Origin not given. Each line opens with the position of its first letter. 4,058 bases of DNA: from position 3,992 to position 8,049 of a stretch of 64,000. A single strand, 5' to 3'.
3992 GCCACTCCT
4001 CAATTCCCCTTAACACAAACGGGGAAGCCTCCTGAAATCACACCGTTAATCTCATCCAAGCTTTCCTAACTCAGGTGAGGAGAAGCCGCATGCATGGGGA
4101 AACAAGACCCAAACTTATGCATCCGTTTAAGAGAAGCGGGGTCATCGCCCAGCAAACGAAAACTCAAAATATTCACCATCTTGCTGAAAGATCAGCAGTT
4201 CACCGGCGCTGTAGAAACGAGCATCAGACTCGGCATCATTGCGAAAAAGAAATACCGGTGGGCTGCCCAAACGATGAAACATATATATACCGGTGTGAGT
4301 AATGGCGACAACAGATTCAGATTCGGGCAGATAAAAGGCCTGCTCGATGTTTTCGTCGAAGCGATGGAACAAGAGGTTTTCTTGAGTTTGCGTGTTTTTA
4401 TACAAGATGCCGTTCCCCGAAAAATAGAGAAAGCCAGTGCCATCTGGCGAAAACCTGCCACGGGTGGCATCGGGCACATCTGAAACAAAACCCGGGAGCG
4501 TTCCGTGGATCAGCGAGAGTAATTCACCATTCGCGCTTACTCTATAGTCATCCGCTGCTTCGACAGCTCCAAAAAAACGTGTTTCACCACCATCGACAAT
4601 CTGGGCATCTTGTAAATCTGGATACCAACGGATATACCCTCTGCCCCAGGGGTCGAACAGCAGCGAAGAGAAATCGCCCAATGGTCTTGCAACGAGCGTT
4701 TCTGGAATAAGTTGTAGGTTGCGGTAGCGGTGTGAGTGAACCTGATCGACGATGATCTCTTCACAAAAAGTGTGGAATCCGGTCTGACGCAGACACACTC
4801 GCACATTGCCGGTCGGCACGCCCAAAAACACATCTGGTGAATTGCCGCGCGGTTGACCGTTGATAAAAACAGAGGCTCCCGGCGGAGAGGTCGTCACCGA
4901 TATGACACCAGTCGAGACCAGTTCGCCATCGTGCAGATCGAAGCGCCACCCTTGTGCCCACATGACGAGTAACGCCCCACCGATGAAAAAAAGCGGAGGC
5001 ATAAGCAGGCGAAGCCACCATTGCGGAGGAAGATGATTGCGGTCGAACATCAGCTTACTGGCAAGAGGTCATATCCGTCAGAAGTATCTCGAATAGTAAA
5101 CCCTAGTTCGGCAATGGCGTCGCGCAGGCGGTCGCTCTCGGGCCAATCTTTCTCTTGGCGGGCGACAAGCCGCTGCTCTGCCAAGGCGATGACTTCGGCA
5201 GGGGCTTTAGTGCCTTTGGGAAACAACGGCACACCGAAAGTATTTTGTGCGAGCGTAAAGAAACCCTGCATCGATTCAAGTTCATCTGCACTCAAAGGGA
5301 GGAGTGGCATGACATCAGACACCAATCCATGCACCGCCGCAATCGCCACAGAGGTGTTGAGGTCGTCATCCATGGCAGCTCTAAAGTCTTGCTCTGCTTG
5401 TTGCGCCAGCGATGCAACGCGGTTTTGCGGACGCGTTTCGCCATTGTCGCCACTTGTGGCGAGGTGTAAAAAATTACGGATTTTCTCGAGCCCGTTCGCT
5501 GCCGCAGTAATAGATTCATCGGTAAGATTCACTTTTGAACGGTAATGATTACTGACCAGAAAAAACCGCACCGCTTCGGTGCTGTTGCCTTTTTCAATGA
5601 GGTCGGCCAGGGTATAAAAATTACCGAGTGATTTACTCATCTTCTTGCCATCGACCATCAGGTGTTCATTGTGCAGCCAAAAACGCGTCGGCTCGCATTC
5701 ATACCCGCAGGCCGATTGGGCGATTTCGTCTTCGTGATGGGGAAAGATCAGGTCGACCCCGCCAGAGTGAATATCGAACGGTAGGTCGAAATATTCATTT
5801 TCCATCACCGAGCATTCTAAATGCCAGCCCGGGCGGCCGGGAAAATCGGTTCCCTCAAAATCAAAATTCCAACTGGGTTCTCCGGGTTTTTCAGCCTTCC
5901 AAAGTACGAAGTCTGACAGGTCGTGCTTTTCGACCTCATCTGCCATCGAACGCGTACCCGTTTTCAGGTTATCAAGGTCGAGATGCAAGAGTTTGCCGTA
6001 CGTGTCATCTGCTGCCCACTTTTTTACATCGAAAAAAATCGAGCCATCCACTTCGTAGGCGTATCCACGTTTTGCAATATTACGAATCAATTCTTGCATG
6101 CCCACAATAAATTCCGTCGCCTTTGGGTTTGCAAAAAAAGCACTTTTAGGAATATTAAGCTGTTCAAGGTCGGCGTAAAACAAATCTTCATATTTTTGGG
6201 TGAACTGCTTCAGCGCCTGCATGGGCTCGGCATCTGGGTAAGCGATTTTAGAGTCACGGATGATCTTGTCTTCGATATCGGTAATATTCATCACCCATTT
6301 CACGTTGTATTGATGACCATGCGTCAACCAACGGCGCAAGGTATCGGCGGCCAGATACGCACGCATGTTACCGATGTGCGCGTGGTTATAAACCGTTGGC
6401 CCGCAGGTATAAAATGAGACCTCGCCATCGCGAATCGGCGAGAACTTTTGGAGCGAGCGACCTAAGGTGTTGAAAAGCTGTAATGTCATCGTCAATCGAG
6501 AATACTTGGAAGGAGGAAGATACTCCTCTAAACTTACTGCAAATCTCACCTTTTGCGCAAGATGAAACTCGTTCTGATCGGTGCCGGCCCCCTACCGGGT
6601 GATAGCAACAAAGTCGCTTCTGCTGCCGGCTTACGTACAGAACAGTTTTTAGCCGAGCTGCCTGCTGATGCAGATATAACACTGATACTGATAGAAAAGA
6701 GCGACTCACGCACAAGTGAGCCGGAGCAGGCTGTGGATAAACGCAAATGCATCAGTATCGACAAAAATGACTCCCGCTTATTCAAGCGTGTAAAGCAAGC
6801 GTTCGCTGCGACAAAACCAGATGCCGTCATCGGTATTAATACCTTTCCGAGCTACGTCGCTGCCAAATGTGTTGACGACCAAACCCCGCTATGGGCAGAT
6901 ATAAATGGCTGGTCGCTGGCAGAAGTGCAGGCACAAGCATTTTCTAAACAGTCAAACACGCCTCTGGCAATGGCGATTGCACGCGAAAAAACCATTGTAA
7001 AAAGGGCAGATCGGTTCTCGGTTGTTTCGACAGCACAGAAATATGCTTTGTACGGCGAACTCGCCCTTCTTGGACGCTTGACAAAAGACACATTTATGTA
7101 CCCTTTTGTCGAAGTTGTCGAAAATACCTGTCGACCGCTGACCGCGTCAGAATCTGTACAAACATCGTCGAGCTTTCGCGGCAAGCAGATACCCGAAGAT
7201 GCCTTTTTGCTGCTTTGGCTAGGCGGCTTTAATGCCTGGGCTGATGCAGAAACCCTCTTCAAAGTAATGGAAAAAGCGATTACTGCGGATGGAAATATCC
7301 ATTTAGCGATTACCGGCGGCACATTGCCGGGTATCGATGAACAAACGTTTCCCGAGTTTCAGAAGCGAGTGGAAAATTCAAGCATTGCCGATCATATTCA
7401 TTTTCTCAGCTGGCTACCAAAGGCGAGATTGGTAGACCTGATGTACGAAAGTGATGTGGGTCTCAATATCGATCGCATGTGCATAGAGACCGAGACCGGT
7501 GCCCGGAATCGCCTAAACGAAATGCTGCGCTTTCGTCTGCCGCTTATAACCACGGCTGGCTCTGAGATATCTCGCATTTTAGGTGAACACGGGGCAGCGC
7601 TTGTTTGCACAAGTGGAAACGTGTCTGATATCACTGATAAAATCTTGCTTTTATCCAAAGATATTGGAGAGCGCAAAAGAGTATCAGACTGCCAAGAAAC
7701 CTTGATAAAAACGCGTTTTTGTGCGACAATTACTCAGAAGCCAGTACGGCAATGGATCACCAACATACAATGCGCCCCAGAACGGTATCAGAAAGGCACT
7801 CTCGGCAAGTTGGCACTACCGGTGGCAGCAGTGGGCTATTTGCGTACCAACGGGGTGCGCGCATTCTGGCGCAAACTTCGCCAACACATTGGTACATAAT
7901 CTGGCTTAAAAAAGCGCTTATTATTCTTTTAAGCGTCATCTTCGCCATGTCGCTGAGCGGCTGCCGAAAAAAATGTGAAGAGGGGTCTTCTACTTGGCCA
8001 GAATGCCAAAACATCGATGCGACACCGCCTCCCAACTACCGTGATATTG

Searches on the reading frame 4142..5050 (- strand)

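Call 7: search_protein_families(library=pfam, proteins=[window:4142-5050:-], max_evalue=0.001)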
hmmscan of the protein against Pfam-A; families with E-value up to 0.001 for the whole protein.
window:4142-5050:- (302 aa): 1 family
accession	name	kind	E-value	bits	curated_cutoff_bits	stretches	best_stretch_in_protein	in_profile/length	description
PF08308.17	PEGA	-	1.7e-08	34.7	20.8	1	48-102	2-56/71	PEGA domain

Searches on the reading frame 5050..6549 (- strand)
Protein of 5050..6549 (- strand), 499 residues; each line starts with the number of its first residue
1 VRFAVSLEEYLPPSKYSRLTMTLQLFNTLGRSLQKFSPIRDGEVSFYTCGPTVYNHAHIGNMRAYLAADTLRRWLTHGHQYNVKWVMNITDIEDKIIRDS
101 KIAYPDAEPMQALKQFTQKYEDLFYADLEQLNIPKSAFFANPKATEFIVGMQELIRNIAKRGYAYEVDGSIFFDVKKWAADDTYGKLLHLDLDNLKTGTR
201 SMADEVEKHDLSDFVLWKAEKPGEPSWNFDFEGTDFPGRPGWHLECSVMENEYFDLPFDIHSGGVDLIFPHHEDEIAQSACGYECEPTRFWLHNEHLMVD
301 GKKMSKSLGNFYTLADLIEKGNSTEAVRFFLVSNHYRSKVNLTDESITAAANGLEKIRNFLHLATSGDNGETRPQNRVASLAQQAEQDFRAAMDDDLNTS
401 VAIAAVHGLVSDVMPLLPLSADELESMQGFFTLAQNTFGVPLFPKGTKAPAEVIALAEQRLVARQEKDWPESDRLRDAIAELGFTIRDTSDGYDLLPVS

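Call 6: search_protein_families(library=pfam, proteins=[window:5050-6549:-], max_evalue=0.001)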
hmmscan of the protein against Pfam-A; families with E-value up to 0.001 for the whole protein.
window:5050-6549:- (499 aa): 6 families
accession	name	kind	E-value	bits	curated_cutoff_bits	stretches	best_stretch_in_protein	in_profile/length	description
PF01406.26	tRNA-synt_1e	-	4.7e-97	325.4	27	1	36-351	2-300/301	tRNA synthetases class I (C) catalytic domain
PF09334.17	tRNA-synt_1g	-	3.5e-10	39.6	20.1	1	292-352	316-376/391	tRNA synthetases class I (M)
PF23493.1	CysS_C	-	2.9e-07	30.9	23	1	450-491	5-46/51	Cysteinyl-tRNA ligase anticodon binding domain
PF09190.17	DALR_2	-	3.2e-07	31.2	22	1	389-438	2-53/57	DALR domain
PF00133.28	tRNA-synt_1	-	2e-06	27.3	22.7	1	254-342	323-413/414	tRNA synthetases class I (I, L, M and V)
PF01921.24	tRNA-synt_1f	-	2.3e-06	27.2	27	1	275-382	256-357/360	tRNA synthetases class I (K)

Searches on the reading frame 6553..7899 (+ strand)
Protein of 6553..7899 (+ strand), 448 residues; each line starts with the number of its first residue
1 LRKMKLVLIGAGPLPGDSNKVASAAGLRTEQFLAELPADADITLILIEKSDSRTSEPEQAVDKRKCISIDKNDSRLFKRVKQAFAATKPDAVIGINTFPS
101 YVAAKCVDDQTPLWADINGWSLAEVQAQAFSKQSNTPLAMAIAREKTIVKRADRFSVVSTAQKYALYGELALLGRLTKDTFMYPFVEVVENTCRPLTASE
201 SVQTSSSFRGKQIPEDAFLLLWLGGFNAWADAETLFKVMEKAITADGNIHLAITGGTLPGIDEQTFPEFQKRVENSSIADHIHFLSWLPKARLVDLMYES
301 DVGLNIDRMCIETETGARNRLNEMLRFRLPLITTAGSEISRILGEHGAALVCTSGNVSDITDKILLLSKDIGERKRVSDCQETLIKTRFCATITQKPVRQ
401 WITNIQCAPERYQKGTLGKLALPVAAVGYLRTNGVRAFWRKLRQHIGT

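Call 6: search_protein_families(library=pfam, proteins=[window:6553-7899:+], max_evalue=0.001)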
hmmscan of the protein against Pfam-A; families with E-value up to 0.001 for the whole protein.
window:6553-7899:+ (448 aa): 2 families
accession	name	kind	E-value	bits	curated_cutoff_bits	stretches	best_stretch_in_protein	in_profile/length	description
PF00534.26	Glycos_transf_1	-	7.7e-10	39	26.4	1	208-377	6-165/172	Glycosyl transferases group 1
PF13692.12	Glyco_trans_1_4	-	5.8e-09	36.8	27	1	219-370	3-142/142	Glycosyl transferases group 1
